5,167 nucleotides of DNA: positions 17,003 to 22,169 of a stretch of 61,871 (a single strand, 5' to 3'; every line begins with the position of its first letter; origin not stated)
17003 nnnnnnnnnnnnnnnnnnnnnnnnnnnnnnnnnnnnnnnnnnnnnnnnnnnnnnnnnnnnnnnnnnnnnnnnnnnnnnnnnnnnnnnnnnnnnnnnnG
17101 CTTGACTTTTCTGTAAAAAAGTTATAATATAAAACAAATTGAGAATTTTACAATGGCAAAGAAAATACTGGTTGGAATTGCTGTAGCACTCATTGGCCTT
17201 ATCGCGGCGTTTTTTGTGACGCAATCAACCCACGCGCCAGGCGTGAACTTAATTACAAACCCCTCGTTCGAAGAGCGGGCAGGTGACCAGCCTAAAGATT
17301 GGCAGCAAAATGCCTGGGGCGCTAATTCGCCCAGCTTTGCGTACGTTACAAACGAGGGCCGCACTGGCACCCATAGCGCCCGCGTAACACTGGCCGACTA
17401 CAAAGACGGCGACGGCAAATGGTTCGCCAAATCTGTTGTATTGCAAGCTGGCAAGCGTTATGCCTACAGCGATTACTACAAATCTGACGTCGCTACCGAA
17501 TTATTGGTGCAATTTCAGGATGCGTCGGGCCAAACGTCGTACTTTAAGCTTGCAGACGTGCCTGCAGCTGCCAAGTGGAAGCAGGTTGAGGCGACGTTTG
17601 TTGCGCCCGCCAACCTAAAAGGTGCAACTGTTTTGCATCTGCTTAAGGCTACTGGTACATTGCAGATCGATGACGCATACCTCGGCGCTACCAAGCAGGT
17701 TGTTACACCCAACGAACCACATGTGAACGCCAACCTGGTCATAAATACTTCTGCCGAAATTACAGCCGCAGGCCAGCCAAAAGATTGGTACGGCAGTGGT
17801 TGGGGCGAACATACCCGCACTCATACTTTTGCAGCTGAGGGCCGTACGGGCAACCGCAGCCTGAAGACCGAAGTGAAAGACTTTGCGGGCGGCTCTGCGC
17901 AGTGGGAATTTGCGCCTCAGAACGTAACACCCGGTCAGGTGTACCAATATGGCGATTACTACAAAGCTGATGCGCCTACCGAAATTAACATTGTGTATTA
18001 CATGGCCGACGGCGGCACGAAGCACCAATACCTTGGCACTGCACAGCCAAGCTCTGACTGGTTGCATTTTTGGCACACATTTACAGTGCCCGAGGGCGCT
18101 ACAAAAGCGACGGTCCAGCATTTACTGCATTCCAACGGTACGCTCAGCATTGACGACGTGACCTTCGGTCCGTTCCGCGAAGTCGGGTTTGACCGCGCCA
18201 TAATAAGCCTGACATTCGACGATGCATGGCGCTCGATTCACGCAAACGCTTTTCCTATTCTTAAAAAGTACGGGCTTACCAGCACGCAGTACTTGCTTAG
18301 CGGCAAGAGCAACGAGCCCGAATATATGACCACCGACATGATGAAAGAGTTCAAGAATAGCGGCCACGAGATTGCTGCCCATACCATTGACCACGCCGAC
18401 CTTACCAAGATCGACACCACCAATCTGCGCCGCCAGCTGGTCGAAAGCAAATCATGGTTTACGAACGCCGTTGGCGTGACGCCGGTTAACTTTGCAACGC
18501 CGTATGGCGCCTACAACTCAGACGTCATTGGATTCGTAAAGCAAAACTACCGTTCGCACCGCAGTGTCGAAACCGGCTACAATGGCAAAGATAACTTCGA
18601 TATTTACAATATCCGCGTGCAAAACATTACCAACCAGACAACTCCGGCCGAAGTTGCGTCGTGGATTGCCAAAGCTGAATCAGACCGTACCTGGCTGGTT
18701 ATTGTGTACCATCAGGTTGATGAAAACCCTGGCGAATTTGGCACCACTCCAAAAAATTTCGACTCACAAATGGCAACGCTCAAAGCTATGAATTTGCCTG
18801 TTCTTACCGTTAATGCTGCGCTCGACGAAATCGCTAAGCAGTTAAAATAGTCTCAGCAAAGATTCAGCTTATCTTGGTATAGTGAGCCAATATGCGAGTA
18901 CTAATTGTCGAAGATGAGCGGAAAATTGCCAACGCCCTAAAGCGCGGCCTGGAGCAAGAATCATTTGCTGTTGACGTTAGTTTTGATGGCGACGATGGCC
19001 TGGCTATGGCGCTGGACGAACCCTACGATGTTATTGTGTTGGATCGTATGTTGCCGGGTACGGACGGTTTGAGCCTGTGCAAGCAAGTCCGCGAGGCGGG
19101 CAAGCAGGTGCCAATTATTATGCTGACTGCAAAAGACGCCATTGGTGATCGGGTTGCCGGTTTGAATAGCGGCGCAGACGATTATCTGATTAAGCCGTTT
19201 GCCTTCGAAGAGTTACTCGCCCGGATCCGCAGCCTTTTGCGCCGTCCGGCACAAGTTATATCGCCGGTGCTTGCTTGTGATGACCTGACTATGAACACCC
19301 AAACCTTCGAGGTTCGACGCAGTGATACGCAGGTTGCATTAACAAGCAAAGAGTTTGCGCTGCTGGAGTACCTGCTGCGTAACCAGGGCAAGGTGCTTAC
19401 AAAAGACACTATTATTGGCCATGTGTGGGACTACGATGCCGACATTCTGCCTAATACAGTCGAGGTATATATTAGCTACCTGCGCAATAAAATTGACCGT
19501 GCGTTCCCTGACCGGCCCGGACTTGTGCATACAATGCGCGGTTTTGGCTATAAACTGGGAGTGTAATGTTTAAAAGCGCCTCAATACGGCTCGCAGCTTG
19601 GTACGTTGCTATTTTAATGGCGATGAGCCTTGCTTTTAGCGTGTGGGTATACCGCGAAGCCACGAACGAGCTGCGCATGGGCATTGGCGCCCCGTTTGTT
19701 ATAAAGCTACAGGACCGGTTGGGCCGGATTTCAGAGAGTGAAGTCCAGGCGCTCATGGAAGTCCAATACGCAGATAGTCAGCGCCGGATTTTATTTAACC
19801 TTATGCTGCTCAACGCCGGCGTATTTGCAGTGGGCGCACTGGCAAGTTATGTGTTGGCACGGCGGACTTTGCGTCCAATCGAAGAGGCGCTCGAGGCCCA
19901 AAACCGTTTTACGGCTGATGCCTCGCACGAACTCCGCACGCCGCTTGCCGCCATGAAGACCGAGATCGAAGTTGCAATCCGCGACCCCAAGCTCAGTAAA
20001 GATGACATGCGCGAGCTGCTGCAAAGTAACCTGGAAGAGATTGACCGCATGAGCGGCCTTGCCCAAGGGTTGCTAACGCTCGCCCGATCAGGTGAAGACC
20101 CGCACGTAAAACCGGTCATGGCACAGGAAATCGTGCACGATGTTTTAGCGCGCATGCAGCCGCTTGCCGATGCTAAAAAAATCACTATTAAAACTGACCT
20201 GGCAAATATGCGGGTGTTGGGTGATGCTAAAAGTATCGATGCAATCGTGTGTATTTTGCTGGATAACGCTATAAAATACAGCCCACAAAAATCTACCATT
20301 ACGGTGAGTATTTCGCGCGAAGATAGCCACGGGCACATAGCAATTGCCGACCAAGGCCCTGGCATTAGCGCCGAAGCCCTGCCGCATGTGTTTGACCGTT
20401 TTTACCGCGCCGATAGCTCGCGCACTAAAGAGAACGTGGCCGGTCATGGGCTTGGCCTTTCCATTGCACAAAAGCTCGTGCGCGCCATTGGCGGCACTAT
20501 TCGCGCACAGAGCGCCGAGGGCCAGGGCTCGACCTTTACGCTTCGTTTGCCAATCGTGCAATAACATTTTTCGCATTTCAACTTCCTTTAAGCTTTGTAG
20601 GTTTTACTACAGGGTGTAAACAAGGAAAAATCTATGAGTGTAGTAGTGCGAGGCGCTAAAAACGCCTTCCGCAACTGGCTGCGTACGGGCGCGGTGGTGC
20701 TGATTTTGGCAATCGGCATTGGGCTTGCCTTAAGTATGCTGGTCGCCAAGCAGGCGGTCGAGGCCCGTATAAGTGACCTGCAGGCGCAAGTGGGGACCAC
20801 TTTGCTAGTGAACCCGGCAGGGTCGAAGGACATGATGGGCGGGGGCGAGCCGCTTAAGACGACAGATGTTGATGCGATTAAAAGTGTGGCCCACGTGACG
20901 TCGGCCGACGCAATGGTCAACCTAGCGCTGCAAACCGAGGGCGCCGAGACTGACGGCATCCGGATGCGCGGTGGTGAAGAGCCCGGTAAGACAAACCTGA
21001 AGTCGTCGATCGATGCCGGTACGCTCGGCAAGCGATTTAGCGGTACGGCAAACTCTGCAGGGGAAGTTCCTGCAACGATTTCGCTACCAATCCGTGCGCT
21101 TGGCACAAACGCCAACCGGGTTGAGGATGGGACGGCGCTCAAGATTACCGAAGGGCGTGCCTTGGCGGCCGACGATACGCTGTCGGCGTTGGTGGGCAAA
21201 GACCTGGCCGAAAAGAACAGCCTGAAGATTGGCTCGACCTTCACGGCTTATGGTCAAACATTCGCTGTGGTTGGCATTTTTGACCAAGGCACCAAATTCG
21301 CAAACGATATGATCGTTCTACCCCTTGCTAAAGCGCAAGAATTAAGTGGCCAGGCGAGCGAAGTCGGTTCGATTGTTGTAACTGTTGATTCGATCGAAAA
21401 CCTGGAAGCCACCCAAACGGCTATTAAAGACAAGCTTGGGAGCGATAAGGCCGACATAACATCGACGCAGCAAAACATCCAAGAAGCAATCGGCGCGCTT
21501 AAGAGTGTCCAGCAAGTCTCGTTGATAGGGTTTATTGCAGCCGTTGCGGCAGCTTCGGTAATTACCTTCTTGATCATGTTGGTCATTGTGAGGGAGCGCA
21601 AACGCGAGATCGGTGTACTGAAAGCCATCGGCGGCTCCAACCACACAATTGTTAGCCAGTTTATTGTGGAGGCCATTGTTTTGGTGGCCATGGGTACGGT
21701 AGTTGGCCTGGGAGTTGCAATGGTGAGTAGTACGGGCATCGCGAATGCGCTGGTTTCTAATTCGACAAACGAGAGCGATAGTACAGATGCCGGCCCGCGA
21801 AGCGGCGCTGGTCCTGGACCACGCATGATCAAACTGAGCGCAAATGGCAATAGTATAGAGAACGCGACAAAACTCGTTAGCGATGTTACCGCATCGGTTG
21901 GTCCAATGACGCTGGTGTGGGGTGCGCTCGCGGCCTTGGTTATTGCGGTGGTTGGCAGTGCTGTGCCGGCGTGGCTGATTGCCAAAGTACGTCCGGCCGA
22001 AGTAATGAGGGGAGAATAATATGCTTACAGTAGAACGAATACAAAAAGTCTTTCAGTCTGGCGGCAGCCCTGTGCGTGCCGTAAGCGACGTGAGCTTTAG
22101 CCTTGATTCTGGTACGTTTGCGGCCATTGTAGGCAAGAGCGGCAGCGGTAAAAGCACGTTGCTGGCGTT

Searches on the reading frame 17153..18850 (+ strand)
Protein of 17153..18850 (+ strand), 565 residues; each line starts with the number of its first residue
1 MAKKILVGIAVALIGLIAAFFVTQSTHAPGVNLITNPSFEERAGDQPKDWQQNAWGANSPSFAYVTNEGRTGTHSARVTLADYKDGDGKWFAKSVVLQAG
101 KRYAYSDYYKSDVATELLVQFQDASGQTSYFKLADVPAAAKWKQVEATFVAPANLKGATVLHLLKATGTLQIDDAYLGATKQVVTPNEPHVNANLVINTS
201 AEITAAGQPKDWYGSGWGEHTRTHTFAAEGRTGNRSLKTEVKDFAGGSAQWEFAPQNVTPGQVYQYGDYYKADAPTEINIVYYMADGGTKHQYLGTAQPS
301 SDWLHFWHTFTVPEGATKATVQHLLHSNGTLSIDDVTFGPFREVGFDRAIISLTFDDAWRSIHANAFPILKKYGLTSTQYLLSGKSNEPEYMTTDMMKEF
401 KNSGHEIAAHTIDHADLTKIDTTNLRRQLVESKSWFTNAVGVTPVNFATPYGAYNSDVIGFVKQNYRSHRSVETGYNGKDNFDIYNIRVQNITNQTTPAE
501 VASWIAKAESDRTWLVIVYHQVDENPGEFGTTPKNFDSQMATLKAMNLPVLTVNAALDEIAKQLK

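Call 16: search_protein_families(library=pfam, proteins=[window:17153-18850:+], max_evalue=0.00001)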
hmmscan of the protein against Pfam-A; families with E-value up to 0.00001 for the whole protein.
window:17153-18850:+ (565 aa): 2 families
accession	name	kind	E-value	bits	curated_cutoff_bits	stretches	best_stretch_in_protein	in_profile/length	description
PF01522.26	Polysacc_deac_1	-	6.2e-25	88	23.1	1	348-463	6-117/124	Polysaccharide deacetylase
PF02018.23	CBM_4_9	-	3.2e-11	44.2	25.9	1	32-159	2-126/136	Carbohydrate binding domain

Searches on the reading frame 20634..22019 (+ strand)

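Call 16: search_protein_families(library=pfam, proteins=[window:20634-22019:+], max_evalue=0.00001)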
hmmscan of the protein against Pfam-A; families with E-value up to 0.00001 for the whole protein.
window:20634-22019:+ (461 aa): 2 families
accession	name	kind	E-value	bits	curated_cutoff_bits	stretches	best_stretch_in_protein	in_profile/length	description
PF02687.27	FtsX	-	5e-15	56.1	25.5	1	300-452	4-118/120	FtsX-like permease C-terminal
PF12704.14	MacB_PCD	-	2.5e-14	54.5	27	1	20-266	3-206/207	MacB-like periplasmic core domain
